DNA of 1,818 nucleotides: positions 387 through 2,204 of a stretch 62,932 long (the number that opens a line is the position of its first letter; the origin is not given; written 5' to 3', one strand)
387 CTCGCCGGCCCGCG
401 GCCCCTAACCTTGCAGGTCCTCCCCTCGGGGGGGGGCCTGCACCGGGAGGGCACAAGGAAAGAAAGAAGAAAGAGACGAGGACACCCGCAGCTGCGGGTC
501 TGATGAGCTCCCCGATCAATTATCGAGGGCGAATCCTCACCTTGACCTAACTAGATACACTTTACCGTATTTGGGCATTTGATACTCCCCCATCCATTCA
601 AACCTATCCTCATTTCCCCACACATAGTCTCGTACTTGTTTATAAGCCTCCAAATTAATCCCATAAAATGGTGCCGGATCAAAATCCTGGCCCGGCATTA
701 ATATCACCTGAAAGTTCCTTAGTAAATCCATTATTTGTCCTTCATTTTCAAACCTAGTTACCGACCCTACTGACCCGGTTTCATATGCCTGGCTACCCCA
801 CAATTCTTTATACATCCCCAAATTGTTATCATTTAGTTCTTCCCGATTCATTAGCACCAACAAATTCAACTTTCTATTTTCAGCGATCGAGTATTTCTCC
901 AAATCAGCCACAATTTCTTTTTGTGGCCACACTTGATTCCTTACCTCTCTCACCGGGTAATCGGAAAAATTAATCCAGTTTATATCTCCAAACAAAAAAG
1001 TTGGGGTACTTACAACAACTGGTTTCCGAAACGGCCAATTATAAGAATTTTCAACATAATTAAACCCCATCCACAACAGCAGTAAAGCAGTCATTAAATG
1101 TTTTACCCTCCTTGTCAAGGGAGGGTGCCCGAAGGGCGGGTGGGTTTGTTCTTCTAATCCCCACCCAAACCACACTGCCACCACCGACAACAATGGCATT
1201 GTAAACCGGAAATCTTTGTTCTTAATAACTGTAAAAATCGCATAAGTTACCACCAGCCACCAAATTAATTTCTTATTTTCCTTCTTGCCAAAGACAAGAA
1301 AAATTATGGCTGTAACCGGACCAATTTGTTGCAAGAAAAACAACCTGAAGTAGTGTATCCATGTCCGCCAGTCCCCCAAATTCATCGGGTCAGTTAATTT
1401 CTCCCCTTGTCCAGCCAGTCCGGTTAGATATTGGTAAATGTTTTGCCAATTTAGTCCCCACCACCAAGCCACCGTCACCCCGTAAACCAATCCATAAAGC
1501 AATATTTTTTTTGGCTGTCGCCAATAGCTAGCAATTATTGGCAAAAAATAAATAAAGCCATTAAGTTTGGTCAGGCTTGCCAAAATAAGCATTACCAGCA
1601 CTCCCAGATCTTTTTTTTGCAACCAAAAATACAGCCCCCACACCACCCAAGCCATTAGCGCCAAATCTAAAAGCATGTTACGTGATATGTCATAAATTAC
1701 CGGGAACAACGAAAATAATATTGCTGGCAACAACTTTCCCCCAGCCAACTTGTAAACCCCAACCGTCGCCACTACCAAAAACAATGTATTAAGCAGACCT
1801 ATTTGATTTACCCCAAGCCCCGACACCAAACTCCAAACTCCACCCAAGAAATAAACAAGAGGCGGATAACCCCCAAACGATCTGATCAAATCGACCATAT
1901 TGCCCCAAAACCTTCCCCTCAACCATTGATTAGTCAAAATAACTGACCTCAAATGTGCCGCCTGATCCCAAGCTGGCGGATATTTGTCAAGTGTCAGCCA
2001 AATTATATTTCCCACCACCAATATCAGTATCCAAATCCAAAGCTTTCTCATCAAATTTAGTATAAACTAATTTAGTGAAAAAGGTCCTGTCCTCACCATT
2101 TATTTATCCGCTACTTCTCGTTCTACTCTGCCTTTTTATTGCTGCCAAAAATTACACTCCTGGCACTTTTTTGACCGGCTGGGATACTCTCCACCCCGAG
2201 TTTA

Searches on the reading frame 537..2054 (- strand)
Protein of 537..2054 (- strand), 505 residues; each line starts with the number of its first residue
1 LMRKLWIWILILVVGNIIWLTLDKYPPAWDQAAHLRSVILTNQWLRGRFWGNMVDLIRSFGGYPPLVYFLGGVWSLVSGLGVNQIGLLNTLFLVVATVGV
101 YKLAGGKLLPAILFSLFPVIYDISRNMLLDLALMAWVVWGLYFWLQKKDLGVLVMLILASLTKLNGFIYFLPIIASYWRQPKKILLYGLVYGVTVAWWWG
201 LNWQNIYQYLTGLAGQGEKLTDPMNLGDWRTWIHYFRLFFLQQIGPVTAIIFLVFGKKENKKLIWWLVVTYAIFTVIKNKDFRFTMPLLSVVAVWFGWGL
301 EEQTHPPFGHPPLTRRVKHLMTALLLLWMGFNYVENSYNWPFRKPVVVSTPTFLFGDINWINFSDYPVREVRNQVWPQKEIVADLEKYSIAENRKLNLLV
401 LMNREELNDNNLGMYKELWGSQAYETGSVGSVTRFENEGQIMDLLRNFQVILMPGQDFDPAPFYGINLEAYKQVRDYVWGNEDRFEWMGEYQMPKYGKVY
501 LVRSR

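Call 7: search_protein_families(library=pfam, proteins=[window:537-2054:-], max_evalue=0.1)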
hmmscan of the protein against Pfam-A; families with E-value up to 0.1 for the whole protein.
window:537-2054:- (505 aa): 1 family
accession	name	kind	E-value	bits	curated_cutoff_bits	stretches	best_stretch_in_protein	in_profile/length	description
PF17540.7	DUF5457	-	0.076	13.6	25.2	0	342-397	19-73/89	Family of unknown function (DUF5457)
